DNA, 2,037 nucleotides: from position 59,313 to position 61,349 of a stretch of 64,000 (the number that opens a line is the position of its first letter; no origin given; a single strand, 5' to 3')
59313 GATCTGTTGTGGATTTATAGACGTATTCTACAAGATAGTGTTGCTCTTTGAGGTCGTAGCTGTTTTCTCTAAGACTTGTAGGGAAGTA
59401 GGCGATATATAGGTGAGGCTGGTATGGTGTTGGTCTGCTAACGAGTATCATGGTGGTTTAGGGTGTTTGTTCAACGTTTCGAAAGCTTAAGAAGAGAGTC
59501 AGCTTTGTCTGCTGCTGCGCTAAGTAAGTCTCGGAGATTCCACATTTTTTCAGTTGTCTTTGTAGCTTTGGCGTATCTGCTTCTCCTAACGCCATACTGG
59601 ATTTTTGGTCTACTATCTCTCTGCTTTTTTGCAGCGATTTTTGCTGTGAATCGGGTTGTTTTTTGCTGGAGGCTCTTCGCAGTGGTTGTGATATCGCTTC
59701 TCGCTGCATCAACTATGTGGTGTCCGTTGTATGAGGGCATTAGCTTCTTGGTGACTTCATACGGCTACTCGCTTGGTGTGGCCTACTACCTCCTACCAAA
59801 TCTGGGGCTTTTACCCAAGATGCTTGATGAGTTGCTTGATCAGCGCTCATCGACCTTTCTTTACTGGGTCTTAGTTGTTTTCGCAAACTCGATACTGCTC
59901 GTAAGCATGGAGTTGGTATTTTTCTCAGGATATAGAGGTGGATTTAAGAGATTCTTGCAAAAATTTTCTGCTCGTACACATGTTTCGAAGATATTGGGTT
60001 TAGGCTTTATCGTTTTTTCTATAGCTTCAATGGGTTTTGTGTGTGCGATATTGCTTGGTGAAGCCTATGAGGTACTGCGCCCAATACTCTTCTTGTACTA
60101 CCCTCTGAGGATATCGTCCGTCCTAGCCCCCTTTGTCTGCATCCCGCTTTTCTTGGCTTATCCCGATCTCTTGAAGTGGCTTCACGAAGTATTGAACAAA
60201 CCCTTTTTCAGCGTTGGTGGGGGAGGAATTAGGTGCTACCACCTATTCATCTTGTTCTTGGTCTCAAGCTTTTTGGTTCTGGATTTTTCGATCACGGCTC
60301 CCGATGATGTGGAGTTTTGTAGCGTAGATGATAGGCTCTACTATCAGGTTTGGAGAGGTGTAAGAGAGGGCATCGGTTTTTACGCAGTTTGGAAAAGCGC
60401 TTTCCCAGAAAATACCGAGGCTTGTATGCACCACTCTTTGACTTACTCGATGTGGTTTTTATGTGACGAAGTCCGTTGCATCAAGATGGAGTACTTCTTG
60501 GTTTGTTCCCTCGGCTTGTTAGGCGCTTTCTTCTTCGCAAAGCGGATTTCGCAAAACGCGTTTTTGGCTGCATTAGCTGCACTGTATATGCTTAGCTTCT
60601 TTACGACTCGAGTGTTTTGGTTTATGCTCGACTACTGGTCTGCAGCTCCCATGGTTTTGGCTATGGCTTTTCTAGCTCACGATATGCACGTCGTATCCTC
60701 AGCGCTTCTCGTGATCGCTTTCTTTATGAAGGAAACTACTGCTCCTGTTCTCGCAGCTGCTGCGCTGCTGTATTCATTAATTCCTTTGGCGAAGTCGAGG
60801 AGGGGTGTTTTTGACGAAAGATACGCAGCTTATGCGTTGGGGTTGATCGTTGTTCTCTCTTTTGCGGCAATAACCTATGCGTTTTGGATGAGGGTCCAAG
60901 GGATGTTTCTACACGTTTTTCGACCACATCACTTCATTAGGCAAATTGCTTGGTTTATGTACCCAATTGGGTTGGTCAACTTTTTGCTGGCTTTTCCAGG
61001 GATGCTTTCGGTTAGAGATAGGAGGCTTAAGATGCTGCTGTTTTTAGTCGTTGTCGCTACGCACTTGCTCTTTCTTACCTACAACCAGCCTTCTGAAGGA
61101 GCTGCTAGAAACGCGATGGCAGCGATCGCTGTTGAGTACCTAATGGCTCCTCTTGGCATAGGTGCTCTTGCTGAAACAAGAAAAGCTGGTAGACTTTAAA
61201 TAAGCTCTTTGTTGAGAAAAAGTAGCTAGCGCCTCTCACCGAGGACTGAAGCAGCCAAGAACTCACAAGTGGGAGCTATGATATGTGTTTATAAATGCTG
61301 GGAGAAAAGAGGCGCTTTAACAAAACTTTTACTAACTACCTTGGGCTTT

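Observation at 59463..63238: Family A: five paralogs of an unassigned ~580-aa polytopic membrane protein, two of them in tandem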

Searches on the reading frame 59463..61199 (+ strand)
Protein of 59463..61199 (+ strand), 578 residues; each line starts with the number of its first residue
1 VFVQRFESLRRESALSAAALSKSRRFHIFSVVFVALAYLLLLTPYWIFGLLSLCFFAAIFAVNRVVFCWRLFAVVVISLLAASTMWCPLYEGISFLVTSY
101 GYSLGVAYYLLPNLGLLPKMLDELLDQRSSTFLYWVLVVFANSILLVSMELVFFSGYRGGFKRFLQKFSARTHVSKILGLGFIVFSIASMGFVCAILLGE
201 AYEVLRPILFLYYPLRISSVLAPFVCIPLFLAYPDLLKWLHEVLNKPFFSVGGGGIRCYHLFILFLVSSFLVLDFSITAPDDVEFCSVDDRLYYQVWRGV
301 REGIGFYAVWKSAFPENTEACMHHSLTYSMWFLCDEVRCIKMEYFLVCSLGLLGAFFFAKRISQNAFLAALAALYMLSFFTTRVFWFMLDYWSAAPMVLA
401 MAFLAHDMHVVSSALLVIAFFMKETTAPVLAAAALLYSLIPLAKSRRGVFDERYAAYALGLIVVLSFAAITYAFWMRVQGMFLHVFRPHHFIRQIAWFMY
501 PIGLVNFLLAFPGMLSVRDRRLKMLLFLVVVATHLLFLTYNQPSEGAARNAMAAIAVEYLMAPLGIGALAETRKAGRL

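Call 5: search_protein_families(library=pfam, proteins=[window:59463-61199:+], max_evalue=10)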
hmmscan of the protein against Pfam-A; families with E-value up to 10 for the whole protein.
window:59463-61199:+ (578 aa): 1 family
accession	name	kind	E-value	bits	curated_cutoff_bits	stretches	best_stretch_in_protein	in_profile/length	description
PF13800.11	Sigma_reg_N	-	0.21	12.3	26.3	1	18-49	2-34/91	Sigma factor regulator N-terminal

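Call 6: find_homologous_proteins(query=A1, max_evalue=0.001)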
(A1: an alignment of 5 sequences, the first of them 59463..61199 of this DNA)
Query A1 (5 sequences) (578 aa, profile of the alignment): 2 proteins with E <= 0.001 among 8000 candidates.
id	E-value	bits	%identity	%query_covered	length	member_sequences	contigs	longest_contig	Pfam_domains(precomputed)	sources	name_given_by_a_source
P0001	1.0e-233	796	100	100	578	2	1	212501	-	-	-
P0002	7.3e-172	591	58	94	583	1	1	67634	-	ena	-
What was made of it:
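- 59463..61199 (+): Family A copy 1 (578 aa). N-terminal 6-TM domain is about 59463-60197; the GT-C-like module is 60198-61196. The gene caller agrees with this start (P0001, call 6).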

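Call 7: search_solved_structures(query=A1, max_evalue=10, show_alignments=2)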
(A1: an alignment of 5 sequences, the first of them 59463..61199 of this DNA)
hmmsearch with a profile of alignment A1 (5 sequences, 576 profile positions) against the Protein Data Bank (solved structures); distinct sequences matched with E-value up to 10: 0.

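Call 9: find_encoding_contigs(protein=P0002, flank=10000, max_places=4)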
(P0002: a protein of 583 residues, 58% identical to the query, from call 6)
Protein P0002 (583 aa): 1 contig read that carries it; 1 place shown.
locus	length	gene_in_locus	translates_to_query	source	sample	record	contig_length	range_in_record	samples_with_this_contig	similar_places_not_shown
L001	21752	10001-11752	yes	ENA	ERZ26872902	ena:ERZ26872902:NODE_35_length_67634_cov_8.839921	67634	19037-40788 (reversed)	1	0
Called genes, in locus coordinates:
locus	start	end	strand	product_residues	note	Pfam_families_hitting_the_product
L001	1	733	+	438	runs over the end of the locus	PF01041:DegT_DnrJ_EryC1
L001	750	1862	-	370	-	PF00155:Aminotran_1_2 (weak), PF00266:Aminotran_5 (faint), PF01041:DegT_DnrJ_EryC1, PF01053:Cys_Met_Meta_PP, PF01212:Beta_elim_lyase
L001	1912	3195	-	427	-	PF00534:Glycos_transf_1, PF13692:Glyco_trans_1_4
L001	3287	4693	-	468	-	-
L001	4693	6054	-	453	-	PF00535:Glycos_transf_2, PF13489:Methyltransf_23, PF08241:Methyltransf_11, PF08242:Methyltransf_12, PF13649:Methyltransf_25, PF13847:Methyltransf_31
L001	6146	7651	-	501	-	PF13231:PMT_2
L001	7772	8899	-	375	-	PF08323:Glyco_transf_5 (faint), PF13439:Glyco_transf_4, PF13477:Glyco_trans_4_2, PF13579:Glyco_trans_4_4, PF20706:GT4-conflict, PF00534:Glycos_transf_1, PF13692:Glyco_trans_1_4, PF13524:Glyco_trans_1_2, +1 more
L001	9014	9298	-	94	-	PF01909:NTP_transf_2, PF18765:Polbeta (weak)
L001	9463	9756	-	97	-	PF05168:HEPN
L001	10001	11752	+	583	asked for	-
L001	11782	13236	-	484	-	PF13231:PMT_2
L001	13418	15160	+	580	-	-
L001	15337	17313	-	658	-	-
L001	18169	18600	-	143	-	-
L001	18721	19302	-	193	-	PF01184:Gpr1_Fun34_YaaH (weak)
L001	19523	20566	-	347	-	PF01408:GFO_IDH_MocA, PF22685:Gal80p_C-like (weak), PF22725:GFO_IDH_MocA_C3, PF02894:GFO_IDH_MocA_C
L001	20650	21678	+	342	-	PF04015:DUF362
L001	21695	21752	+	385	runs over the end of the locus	PF13439:Glyco_transf_4, PF13579:Glyco_trans_4_4, PF20706:GT4-conflict, PF00534:Glycos_transf_1, PF13692:Glyco_trans_1_4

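Call 15: search_protein_representatives(alignment_id=A1)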
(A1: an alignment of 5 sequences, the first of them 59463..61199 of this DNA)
Query: 5 sequences, 576 profile positions. Proteins with E-value up to 0.001 (for the whole library): 21; up to 1e-10: 10; up to 1e-30: 8. The best 21 are listed.
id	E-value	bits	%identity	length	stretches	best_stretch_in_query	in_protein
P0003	1.2e-249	846.6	-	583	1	4-573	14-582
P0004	1.7e-242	822.9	-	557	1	20-574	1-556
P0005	1.3e-227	773.7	-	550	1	33-575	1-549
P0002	2.3e-172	591.3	-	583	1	20-574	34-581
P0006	3.2e-148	511.6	-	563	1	19-572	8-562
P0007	4.4e-50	187.6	-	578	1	164-567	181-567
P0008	3.4e-40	155.0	-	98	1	481-575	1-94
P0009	9.7e-34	133.6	-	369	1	258-569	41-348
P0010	6.9e-15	71.4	-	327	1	307-532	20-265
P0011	6.0e-11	58.4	-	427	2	260-441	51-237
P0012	1.2e-09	54.1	-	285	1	331-571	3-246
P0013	6.0e-09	51.8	-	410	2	309-521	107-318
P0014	2.9e-07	46.2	-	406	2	258-438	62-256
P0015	4.6e-07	45.6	-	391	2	277-435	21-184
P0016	7.3e-07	44.9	-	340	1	122-298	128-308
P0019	2.1e-05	40.1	-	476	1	278-437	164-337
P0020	1.0e-04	37.9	-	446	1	318-434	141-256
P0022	9.7e-04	34.6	-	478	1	284-440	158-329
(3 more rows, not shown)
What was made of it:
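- Tried and rejected: The exhaustive HMMER scan (call 15) replaced it.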

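Call 16: search_protein_families(library=pfam, proteins=[P0007, P0009, P0010, P0011, P0013, P0014, P0015, P0019, P0020, P0022], max_evalue=1)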
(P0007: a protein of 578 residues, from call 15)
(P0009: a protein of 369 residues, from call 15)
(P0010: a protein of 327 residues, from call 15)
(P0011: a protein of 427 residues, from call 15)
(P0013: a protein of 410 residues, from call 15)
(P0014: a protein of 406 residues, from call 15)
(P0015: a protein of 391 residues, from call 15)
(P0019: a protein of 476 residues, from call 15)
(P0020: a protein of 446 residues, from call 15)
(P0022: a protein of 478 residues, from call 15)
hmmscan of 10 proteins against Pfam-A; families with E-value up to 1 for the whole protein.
P0007 (578 aa): 0 families

P0009 (369 aa): 0 families

P0010 (327 aa): 2 families
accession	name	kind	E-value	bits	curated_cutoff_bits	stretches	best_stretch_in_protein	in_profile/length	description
PF00468.22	Ribosomal_L34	-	0.23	11.9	25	1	149-160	30-41/44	Ribosomal protein L34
PF24961.1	NfeD_membrane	-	0.35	11.4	26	1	53-165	7-90/119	NfeD integral membrane domain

P0011 (427 aa): 0 families

P0013 (410 aa): 2 families
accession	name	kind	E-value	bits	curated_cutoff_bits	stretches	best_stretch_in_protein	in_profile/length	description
PF14914.11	LRRC37AB_C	-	0.44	10.9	27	1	12-60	94-142/147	LRRC37A/B like protein 1 C-terminal domain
PF04720.17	PDDEXK_6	-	0.49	10.8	25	1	3-72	136-204/220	PDDEXK-like family of unknown function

P0014 (406 aa): 4 families
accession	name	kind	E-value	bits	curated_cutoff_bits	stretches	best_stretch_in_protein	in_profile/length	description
PF14126.11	DUF4293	-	6.2e-05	23.7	27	1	263-396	11-138/153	Domain of unknown function (DUF4293)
PF14150.11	YesK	-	0.087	13.5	25.2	1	317-377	2-61/81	YesK-like protein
PF04807.17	Gemini_AC4_5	-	0.1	12.7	23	1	269-293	9-33/33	Geminivirus AC4/5 conserved region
PF19112.6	VanA_C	-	0.12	12.9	23.5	1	89-151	35-104/193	Vanillate O-demethylase oxygenase C-terminal domain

P0015 (391 aa): 0 families

P0019 (476 aa): 0 families

P0020 (446 aa): 9 families
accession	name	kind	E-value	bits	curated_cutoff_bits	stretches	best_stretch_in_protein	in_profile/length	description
PF13240.11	Zn_Ribbon_1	-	7.9e-05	22.8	25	1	16-35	1-20/23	zinc-ribbon domain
PF12773.13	DZR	-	0.004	17.7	27.3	1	17-35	1-19/45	Double zinc ribbon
PF14803.11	Zn_ribbon_Nudix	-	0.085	13.2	25.6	0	29-47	1-19/34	Nudix N-terminal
PF18912.6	DZR_2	-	0.089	13.1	27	1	15-39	22-47/56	Double zinc ribbon domain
PF11682.14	Zn_ribbon_11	-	0.11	12.6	24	1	16-38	7-28/37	Probable zinc-ribbon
PF24463.1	DUF7577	-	0.11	12.6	28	0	28-39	2-13/27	Domain of unknown function (DUF7577)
PF17032.10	Zn_ribbon_15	-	0.12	13.7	28.9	1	15-35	53-73/73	zinc-ribbon family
PF13248.11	Zn_ribbon_3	-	0.17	11.9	27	1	17-38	5-26/26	zinc-ribbon domain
PF24460.1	DUF7575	-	0.21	11.4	28.5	0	28-40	3-15/28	Domain of unknown function (DUF7575)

P0022 (478 aa): 0 families

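Call 19: find_encoding_contigs(protein=P0007, flank=10000, max_places=4)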
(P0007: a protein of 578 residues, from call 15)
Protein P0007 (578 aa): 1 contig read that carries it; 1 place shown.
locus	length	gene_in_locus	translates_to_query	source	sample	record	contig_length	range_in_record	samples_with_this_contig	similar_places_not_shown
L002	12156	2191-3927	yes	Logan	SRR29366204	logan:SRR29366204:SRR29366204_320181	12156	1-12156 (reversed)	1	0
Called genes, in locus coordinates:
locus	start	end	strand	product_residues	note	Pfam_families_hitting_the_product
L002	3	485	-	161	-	?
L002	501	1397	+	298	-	PF00535:Glycos_transf_2, PF10111:Glyco_tranf_2_2, PF13641:Glyco_tranf_2_3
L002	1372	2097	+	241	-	PF13489:Methyltransf_23, PF13847:Methyltransf_31, PF08241:Methyltransf_11, PF08242:Methyltransf_12, PF13649:Methyltransf_25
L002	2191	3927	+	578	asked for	-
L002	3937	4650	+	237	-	PF00535:Glycos_transf_2, PF10111:Glyco_tranf_2_2 (weak), PF13641:Glyco_tranf_2_3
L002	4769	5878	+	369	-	PF00155:Aminotran_1_2 (faint), PF01041:DegT_DnrJ_EryC1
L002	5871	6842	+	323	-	PF01073:3Beta_HSD, PF01370:Epimerase, PF02719:Polysacc_synt_2, PF04321:RmlD_sub_bind, PF07993:NAD_binding_4, PF13460:NAD_binding_10, PF16363:GDP_Man_Dehyd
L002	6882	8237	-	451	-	-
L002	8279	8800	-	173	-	PF08241:Methyltransf_11, PF08242:Methyltransf_12, PF13489:Methyltransf_23, PF13649:Methyltransf_25, PF13847:Methyltransf_31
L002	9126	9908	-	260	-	PF13489:Methyltransf_23, PF02353:CMAS (weak), PF08241:Methyltransf_11, PF08242:Methyltransf_12, PF13649:Methyltransf_25, PF13847:Methyltransf_31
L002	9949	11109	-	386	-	PF13439:Glyco_transf_4, PF13579:Glyco_trans_4_4 (weak), PF00534:Glycos_transf_1, PF13692:Glyco_trans_1_4, PF13524:Glyco_trans_1_2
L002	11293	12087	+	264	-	PF13489:Methyltransf_23, PF02353:CMAS, PF08003:Methyltransf_9 (weak), PF13649:Methyltransf_25, PF13847:Methyltransf_31, PF08241:Methyltransf_11, PF08242:Methyltransf_12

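Call 21: find_homologous_proteins(query=A2, max_evalue=0.001)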
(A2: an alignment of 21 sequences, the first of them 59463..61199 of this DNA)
Query A2 (21 sequences) (578 aa, profile of the alignment): 3 proteins with E <= 0.001 among 8000 candidates.
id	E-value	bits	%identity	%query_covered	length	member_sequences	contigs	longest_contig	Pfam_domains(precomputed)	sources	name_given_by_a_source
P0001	1.5e-137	478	100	100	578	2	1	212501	-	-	-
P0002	7.1e-133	462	58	94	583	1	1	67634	-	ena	-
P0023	1.5e-21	95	20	18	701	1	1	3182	-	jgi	jgi:hypothetical protein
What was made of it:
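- Tried and rejected: Word-indexed homolog search with alignments A1 and A2 found only the query itself, P0002 and one weak hit (calls 6, 21).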

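Call 28: find_related_loci(query=A5, collection=genome_contigs, flank=10000)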
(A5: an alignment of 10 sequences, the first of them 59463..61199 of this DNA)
Query A5 (578 aa) in genome_contigs; peptide patterns used: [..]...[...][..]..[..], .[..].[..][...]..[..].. (x = any residue, [..] = any of these).
20 stretches matched a pattern, but none encodes a relative of the query by tblastn (E <= 1e-3).
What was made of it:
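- Tried and rejected: GTDB species-representative genomes contain no Family A relative by pattern search plus tblastn (call 28).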

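Call 33: find_encoding_contigs(protein=P0001, flank=10000, max_places=3)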
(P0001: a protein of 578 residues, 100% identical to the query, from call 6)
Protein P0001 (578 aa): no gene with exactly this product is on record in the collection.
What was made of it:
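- Tried and rejected: The window's own contig is not on record (call 33).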

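Call 34: find_encoding_contigs(protein=P0006, flank=10000, max_places=3)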
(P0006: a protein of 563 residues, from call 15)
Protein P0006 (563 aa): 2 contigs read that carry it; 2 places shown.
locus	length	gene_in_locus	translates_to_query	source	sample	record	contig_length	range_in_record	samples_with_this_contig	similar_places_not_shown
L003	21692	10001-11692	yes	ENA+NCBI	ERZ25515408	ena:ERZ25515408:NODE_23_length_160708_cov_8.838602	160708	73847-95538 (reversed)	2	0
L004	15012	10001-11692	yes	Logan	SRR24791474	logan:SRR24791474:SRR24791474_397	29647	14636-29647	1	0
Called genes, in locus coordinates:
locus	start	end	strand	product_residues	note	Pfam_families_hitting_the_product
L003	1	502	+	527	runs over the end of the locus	PF13231:PMT_2 (weak)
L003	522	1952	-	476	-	PF02310:B12-binding, PF04055:Radical_SAM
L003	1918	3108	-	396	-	PF13439:Glyco_transf_4, PF13579:Glyco_trans_4_4, PF20706:GT4-conflict, PF00534:Glycos_transf_1, PF13692:Glyco_trans_1_4, PF13524:Glyco_trans_1_2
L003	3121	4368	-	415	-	PF13439:Glyco_transf_4, PF13579:Glyco_trans_4_4 (faint), PF00534:Glycos_transf_1, PF13692:Glyco_trans_1_4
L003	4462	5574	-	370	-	PF13231:PMT_2 (weak)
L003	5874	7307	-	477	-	PF13231:PMT_2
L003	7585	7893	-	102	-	PF22600:MTPAP-like_central (weak), PF01909:NTP_transf_2, PF18765:Polbeta (weak)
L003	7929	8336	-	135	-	PF05168:HEPN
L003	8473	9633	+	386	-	PF13439:Glyco_transf_4, PF13579:Glyco_trans_4_4, PF20706:GT4-conflict (weak), PF00534:Glycos_transf_1, PF13692:Glyco_trans_1_4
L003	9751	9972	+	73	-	-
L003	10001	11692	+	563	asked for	-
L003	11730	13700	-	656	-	-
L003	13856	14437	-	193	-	-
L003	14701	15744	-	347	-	PF01408:GFO_IDH_MocA, PF22725:GFO_IDH_MocA_C3, PF02894:GFO_IDH_MocA_C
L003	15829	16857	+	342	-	PF04015:DUF362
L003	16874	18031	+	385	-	PF13439:Glyco_transf_4, PF13579:Glyco_trans_4_4, PF20706:GT4-conflict, PF00534:Glycos_transf_1, PF13692:Glyco_trans_1_4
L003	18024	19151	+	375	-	PF13439:Glyco_transf_4, PF13579:Glyco_trans_4_4 (weak), PF20706:GT4-conflict, PF00534:Glycos_transf_1, PF13692:Glyco_trans_1_4, PF13524:Glyco_trans_1_2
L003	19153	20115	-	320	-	PF00106:adh_short, PF01073:3Beta_HSD, PF01370:Epimerase, PF02719:Polysacc_synt_2, PF04321:RmlD_sub_bind, PF05368:NmrA, PF07993:NAD_binding_4, PF13460:NAD_binding_10, +1 more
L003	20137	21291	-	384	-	PF13439:Glyco_transf_4, PF13579:Glyco_trans_4_4, PF20706:GT4-conflict, PF00534:Glycos_transf_1, PF13692:Glyco_trans_1_4, PF13524:Glyco_trans_1_2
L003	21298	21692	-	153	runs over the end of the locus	PF04307:YdjM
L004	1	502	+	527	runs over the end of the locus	PF13231:PMT_2 (weak)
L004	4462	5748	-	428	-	PF13231:PMT_2 (weak)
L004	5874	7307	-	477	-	PF13231:PMT_2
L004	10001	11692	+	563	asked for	-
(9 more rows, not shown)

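Call 35: find_encoding_contigs(protein=P0009, flank=10000, max_places=3)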
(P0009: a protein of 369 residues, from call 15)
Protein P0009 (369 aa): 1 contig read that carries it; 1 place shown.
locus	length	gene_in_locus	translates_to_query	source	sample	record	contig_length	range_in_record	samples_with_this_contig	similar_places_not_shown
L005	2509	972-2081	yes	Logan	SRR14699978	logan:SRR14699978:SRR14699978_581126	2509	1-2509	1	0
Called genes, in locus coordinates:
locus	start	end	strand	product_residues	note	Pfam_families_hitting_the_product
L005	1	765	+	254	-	?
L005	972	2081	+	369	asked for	-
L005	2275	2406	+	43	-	-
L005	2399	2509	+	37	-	?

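Call 36: predict_structure(alignment_id=A4)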
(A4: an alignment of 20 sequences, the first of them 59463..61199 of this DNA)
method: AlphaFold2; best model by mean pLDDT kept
length: 578 residues; sequences in the alignment: 20
mean_pLDDT: 86.8   pTM: 0.89
mean pLDDT of the five models: 86.8, 86.2, 85.1, 83.6, 82.5
residues with pLDDT >= 90: 316; 70-90: 203; 50-70: 50; < 50: 9
segments of 3 or more residues with pLDDT < 50: 575-578
pLDDT, mean of each block of 10 residues (from residue 1): 57 66 83 97 96 94 88 96 94 92 85 85 89 94 96 85 78 94 96 90 80 84 93 92 95 92 97 89 77 88 86 71 75 91 95 98 97 95 81 95 97 97 90 94 79 89 89 58 68 77 90 95 96 82 63 93 94 52
secondary structure, 60 per line:
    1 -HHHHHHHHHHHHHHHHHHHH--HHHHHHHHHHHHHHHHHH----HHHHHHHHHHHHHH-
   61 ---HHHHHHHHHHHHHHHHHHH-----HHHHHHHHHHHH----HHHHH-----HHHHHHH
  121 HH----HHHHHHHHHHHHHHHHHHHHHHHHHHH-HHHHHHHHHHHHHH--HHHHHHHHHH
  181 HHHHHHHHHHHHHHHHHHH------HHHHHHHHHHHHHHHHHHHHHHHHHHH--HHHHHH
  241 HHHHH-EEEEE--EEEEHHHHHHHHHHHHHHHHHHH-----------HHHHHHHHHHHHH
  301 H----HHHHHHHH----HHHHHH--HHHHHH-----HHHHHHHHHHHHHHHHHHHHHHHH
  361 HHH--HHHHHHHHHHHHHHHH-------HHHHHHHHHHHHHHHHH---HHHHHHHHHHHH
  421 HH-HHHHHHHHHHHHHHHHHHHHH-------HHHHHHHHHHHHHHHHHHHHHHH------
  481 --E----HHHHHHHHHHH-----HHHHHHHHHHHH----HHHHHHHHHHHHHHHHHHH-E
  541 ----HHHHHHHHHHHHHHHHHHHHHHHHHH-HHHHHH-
elements in order: H2-21 H24-41 H46-59 H64-82 H88-99 H104-108 H114-122 H127-153 H155-168 H171-199 H206-232 H235-245 E247-251 E254-257 H258-276 H288-301 H306-313 H318-323 H326-331 H337-363 H366-381 H389-405 H409-422 H424-444 H452-474 H488-498 H504-515 H520-538 H545-570 H572-577
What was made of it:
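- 59463..61199 (+): AF2 full-length model: pLDDT 86.8, pTM 0.89 (call 36).
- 60327..60332 (+): Codons for D289-D290, the proposed catalytic acid/base, at the N-terminus of the first helix of external loop 1. It lies in helix 288-301, after TM helix 258-276, in the model (call 36).
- On GT-C(A) structural class of glycosyltransferases: D289-D290 sit at the start of the first helix (call 36).
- On STT3 / AglB / PglB oligosaccharyltransferases (GT66): The model ends with a TM helix and has no soluble domain (call 36).
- D289-D290 sit at the start of the first (call 36).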
